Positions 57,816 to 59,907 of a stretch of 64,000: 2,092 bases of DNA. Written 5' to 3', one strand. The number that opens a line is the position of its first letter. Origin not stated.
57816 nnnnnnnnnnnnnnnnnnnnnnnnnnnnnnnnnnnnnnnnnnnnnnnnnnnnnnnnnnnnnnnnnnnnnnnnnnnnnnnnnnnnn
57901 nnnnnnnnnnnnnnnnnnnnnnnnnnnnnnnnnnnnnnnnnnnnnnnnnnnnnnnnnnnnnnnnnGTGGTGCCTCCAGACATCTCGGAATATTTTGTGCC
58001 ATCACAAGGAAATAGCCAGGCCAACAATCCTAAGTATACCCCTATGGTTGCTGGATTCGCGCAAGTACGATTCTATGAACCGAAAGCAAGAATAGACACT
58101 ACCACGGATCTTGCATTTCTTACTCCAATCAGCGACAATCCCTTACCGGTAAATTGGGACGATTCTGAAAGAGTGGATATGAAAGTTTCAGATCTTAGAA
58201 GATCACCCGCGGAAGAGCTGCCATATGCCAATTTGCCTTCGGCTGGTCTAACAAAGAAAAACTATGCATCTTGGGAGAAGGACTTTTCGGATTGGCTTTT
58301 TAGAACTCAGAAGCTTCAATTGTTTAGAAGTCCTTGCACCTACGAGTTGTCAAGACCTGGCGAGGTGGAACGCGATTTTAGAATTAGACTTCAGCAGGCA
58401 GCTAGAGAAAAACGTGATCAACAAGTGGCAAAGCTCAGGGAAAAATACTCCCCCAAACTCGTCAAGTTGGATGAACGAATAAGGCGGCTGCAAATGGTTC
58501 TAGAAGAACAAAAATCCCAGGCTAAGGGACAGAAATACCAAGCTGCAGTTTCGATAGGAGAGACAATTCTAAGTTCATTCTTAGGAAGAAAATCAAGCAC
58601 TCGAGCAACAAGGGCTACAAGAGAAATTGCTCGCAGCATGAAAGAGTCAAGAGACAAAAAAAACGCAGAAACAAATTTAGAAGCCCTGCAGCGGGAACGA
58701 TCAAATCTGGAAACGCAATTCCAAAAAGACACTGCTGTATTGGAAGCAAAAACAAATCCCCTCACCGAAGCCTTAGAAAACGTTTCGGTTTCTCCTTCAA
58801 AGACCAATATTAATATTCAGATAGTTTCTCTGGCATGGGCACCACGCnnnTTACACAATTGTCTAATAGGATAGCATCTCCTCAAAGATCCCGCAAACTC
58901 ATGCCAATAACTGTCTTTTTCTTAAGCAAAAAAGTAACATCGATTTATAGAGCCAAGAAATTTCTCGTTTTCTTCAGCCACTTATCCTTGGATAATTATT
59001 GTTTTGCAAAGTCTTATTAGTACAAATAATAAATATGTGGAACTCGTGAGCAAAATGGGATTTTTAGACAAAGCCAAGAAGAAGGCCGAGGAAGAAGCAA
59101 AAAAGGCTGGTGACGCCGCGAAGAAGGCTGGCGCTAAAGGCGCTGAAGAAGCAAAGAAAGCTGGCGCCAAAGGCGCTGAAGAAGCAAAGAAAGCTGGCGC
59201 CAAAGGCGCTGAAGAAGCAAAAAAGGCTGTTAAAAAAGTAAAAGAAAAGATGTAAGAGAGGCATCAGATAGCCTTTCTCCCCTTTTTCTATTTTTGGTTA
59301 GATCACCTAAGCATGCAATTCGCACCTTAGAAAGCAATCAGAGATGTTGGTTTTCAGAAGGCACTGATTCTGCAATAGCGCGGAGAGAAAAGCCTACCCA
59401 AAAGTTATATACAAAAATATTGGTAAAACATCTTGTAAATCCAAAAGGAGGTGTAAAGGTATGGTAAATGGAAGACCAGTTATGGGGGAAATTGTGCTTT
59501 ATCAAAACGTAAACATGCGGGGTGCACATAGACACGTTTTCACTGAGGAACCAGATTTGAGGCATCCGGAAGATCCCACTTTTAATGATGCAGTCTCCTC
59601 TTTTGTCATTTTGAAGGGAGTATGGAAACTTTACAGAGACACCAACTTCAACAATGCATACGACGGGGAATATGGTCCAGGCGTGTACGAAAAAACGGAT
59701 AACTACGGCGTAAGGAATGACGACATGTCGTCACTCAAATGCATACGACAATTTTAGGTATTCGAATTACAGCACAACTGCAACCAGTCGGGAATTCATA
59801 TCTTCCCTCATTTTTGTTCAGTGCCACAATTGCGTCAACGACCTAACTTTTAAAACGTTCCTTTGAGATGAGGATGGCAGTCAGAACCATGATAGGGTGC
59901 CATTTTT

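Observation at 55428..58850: Small-ORF cluster ending in a 798-aa HerA/FtsK-type NTPase with coiled-coil tail: possible uncharacterised defence or DNA/protein-translocation system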

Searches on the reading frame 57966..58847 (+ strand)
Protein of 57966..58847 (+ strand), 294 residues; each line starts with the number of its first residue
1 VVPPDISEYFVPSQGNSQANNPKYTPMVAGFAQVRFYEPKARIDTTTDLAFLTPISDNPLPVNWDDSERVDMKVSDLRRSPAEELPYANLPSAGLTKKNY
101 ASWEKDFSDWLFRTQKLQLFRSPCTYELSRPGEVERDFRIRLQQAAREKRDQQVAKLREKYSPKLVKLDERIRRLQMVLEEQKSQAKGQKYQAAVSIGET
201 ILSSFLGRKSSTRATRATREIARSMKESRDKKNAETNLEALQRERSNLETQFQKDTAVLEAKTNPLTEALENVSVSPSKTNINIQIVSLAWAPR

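Call 44: search_solved_structures(query=A2, max_evalue=10)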
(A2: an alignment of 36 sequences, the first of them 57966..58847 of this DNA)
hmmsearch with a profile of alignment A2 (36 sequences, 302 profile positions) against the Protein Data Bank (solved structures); distinct sequences matched with E-value up to 10: 13.
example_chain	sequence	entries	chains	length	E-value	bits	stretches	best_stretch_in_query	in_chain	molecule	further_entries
2dq3_A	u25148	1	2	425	0.05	15.8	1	192-261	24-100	Seryl-tRNA synthetase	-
9som_A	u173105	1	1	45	0.15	14.3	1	144-175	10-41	Designed coiled coil with two distinct Terbium sites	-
3viq_B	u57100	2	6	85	0.59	12.3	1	230-268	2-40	Mating-type switching protein swi5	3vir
5zuv_A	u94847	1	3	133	1.4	11.1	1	198-274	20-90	Spike glycoprotein,Spike glycoprotein,inhibitor EK1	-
3be5_A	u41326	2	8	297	1.5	11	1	234-286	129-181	Putative iron compound-binding protein of ABC transporter family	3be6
4zqa_A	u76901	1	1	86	2.3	10.4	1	237-283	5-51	Sin3 histone deacetylase corepressor complex component SDS3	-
6ec0_A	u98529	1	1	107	3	10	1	234-263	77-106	Keratin 1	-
3vjf_A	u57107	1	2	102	3.6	9.7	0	219-270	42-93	WA20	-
2dgj_A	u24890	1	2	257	3.7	9.7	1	173-268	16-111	hypothetical protein ebhA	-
6e2j_A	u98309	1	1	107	3.7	9.7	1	234-263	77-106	Keratin, type II cytoskeletal 1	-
2e50_A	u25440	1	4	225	4.6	9.4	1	227-269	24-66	Protein SET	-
7mto_A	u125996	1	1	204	5.3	9.2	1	228-269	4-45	Isoform 2 of Protein SET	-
9i15_Q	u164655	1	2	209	7.4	8.7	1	228-269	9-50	Isoform 2 of Protein SET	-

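Call 54: predict_structure(alignment_id=A3)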
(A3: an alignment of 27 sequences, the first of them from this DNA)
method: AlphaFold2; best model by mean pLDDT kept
length: 294 residues; sequences in the alignment: 27
mean_pLDDT: 86.0   pTM: 0.65
mean pLDDT of the five models: 86.0, 84.0, 83.7, 83.0, 81.9
residues with pLDDT >= 90: 176; 70-90: 81; 50-70: 31; < 50: 6
segments of 3 or more residues with pLDDT < 50: 206-209
pLDDT, mean of each block of 10 residues (from residue 1): 90 68 92 94 93 91 92 92 89 93 96 94 90 91 90 92 92 90 79 61 50 58 79 88 92 88 77 94 96 91
secondary structure, 60 per line:
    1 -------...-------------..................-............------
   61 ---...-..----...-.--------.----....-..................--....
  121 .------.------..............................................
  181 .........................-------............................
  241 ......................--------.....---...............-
elements in order: E8-10 E24-38 E43-54 H92-95 H97-114 E117-121 H135-205 H213-262 E271-275 E282-293

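Call 56: fold_search(model_id=the predicted structure, library=pdb)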
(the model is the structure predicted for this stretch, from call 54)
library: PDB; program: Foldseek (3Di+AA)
matches with E <= 10: 299; with E <= 0.001: 0
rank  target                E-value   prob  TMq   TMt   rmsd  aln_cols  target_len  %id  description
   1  9r64_I                8.5e-02  0.13  0.15  0.08  19.5       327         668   11  CPS secretion pathway Wza-Wzc_C1 (Conf 0) (released 2026-03-04)
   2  8dcp_B                1.7e-01  0.35  0.25  0.26  19.9       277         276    9  PI 3-kinase alpha with nanobody 3-126 (released 2022-09-21)
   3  8dd4_B                1.9e-01  0.25  0.23  0.24  20.1       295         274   11  PI 3-kinase alpha with nanobody 3-142 (released 2022-09-21)
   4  8dcx_B                2.3e-01  0.33  0.24  0.28  19.0       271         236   10  PI 3-kinase alpha with nanobody 3-159 (released 2022-09-21)
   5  9lwr_B                3.5e-01  0.23  0.24  0.25  20.2       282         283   10  Cryo-EM structure of PI3Kalpha H1047R in complex with compound UCL-TRO-1938 (released 2025-10-01)
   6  8tgd_D                3.5e-01  0.16  0.20  0.22  18.4       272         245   10  STX-478, a Mutant-Selective, Allosteric Inhibitor bound to H1047R PI3Kalpha (released 2023-09-06)
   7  8sbj_B                3.7e-01  0.16  0.21  0.23  20.0       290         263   10  Co-structure Phosphatidylinositol 4,5-bisphosphate 3-kinase catalytic subunit alpha isoform complexed with brain penet (released 2023-07-19)
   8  8tsb_B                3.9e-01  0.15  0.20  0.22  19.1       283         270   11  Human PI3K p85alpha/p110alpha bound to compound 2 (released 2023-11-22)
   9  8tgd_B                4.1e-01  0.15  0.20  0.22  18.5       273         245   10  STX-478, a Mutant-Selective, Allosteric Inhibitor bound to H1047R PI3Kalpha (released 2023-09-06)
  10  5sxk_B                4.4e-01  0.14  0.21  0.22  20.6       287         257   11  Crystal Structure of PI3Kalpha in complex with fragment 18 (released 2017-02-15)
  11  8tu6_B                4.6e-01  0.16  0.23  0.25  19.3       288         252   10  CryoEM structure of PI3Kalpha (released 2023-11-15)
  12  8sbc_B                4.6e-01  0.14  0.20  0.22  18.7       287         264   11  Co-structure of Phosphatidylinositol 4,5-bisphosphate 3-kinase catalytic subunit alpha isoform and brain penetrant inh (released 2023-07-19)
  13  8tsc_B                4.6e-01  0.14  0.21  0.22  18.4       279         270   10  Human PI3K p85alpha/p110alpha H1047R bound to compound 3 (released 2023-11-22)
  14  5xgj_B                4.9e-01  0.47  0.31  0.32  18.8       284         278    8  Crystal structure of PI3K complex with an inhibitor (released 2018-04-25)
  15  4waf_B                5.5e-01  0.15  0.22  0.25  20.2       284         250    8  Crystal Structure of a novel tetrahydropyrazolo[1,5-a]pyrazine in an engineered PI3K alpha (released 2014-12-31)
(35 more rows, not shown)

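Call 74: fold_search(model_id=the predicted structure, library=viral)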
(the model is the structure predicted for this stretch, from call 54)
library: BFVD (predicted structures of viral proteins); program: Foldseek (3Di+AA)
matches with E <= 10: 384; with E <= 0.001: 0
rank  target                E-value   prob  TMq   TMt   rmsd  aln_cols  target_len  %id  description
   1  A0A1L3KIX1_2          4.0e-02  0.41  0.20  0.06  28.1       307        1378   13  (no name in the UniProt tables at hand)
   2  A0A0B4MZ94            7.1e-02  0.72  0.30  0.16  18.8       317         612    9  Tail protein [Streptococcus phage SOCP]
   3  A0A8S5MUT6            7.9e-02  0.95  0.26  0.16  13.1       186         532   13  Uncharacterized protein [Myoviridae sp. ctxZR60]
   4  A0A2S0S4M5            8.8e-02  0.30  0.19  0.05  28.3       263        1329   10  Uncharacterized protein [Fuefuki virus]
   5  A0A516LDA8            1.2e-01  0.13  0.16  0.09  29.6       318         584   14  (no name in the UniProt tables at hand)
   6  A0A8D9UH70            1.3e-01  0.25  0.20  0.22  16.1       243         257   14  Uncharacterized protein [Myoviridae sp. ctjz83]
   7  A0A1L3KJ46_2          2.1e-01  0.69  0.33  0.08  32.4       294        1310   10  (no name in the UniProt tables at hand)
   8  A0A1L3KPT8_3          2.3e-01  0.18  0.16  0.06  27.2       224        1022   16  RNA-dependent RNA polymerase [Wenzhou bunya-like virus 1]
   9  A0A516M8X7            2.4e-01  0.84  0.27  0.36  18.5       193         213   17  (no name in the UniProt tables at hand)
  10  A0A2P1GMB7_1          2.6e-01  0.51  0.29  0.09  14.9       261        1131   10  RNA-dependent RNA polymerase [Beihai mudskipper astro-like virus]
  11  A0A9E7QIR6            3.4e-01  0.08  0.14  0.07  20.3       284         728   10  (no name in the UniProt tables at hand)
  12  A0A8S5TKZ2            3.6e-01  0.30  0.23  0.11  22.4       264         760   12  Hyaluronase tail fiber protein [Siphoviridae sp. ctGkF2]
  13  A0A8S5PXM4            3.8e-01  0.69  0.32  0.24  18.4       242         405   11  LysM domain [Myoviridae sp. ctWiL39]
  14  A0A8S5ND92            4.3e-01  0.14  0.20  0.11  18.5       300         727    9  Major tail protein [Podoviridae sp. ctTZV6]
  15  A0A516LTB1            4.5e-01  0.69  0.30  0.34  26.9       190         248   13  (no name in the UniProt tables at hand)
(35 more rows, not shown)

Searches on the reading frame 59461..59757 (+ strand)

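Call 37: search_protein_families(library=pfam, proteins=[window:59461-59757:+], max_evalue=0.01)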
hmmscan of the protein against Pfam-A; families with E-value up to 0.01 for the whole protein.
window:59461-59757:+ (98 aa): 1 family
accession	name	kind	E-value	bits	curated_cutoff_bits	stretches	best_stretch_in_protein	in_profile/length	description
PF00030.24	Crystall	-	7.2e-10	39.3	25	1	10-95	1-82/82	Beta/Gamma crystallin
